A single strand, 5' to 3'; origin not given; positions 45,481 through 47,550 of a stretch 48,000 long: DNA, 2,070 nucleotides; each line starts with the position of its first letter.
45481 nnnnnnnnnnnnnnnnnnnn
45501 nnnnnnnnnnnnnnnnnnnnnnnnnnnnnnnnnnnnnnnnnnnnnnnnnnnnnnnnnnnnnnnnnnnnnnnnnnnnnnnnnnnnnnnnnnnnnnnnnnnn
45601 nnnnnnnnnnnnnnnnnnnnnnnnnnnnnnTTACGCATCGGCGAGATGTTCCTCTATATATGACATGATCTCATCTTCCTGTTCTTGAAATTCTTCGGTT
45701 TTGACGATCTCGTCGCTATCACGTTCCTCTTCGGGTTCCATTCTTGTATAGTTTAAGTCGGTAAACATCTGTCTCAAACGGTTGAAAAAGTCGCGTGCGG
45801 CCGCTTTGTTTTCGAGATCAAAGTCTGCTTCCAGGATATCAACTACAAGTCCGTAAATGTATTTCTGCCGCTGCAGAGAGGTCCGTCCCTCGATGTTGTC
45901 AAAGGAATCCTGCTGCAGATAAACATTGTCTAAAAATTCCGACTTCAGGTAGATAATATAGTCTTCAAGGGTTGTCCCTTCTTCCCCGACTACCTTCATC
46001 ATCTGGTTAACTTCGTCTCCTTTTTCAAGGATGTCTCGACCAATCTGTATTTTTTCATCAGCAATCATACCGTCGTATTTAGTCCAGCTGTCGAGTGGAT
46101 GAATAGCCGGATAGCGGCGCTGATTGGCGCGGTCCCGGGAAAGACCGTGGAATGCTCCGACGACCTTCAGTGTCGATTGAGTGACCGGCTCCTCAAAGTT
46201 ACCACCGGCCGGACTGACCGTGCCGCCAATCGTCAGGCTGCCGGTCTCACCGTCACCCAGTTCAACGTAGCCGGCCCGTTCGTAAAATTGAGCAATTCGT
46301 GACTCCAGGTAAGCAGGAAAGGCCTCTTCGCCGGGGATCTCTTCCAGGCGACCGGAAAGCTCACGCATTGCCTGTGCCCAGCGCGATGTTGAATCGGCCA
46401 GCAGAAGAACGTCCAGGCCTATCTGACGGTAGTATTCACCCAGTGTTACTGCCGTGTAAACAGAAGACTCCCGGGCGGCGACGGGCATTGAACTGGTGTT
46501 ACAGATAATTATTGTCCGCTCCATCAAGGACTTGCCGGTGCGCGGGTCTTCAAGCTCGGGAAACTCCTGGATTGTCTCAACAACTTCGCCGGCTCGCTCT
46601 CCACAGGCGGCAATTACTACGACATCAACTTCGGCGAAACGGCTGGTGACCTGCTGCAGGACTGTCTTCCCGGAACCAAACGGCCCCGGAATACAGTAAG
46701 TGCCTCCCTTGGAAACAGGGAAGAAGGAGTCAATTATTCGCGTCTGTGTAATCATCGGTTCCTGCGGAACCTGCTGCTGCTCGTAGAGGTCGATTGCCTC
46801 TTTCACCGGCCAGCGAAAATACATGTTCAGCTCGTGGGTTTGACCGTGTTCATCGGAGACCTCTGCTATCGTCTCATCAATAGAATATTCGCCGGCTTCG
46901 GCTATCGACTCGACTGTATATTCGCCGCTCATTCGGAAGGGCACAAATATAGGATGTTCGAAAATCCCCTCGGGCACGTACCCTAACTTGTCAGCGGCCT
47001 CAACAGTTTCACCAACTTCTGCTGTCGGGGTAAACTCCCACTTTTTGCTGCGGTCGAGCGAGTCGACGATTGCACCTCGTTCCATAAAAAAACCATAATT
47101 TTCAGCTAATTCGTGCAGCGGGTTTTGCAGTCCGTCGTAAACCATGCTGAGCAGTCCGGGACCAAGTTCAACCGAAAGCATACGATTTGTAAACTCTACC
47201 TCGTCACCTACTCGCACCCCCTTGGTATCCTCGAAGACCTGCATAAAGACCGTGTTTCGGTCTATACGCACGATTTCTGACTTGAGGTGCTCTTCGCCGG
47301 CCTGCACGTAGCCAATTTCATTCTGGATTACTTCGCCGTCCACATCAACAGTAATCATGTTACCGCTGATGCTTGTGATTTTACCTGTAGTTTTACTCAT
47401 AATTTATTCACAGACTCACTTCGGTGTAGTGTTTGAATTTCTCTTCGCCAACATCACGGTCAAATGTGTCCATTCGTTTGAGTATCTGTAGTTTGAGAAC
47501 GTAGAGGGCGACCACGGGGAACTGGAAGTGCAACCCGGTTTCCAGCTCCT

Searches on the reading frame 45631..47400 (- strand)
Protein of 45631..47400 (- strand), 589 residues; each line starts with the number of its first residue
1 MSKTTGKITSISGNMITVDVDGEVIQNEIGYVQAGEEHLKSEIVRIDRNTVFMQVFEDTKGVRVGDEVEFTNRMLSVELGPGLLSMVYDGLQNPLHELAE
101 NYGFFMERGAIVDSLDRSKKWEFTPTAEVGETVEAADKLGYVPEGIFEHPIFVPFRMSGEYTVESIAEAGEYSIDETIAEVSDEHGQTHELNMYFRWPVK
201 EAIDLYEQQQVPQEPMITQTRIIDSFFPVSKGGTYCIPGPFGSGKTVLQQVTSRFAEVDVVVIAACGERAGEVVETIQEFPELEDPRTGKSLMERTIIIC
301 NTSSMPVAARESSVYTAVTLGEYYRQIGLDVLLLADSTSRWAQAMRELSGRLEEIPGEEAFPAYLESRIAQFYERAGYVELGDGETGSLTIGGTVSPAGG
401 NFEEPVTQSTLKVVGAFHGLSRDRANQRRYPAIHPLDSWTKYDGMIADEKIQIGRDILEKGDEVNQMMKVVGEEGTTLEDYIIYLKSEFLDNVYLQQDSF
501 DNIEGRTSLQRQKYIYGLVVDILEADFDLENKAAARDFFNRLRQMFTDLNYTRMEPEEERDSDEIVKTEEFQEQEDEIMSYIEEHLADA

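Call 41: search_protein_families(library=pfam, proteins=[window:45631-47400:-], max_evalue=0.00001)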
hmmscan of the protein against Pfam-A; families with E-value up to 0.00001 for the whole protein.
window:45631-47400:- (589 aa): 4 families
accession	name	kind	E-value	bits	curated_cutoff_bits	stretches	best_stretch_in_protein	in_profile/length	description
PF00006.31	ATP-synt_ab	-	3.7e-64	216.7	29.5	1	221-439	3-212/213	ATP synthase alpha/beta family, nucleotide-binding domain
PF16886.11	ATP-synt_ab_Xtn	-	2.3e-28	98.2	25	1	112-200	1-88/88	ATPsynthase alpha/beta subunit barrel-sandwich domain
PF02874.29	ATP-synt_ab_N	-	2.4e-10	41.2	20.9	1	8-72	1-69/69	ATP synthase alpha/beta family, beta-barrel domain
PF22919.1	ATP-synt_VA_C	-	6.5e-07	29.8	24.7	1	456-513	21-78/101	C-terminal domain of V and A type ATP synthase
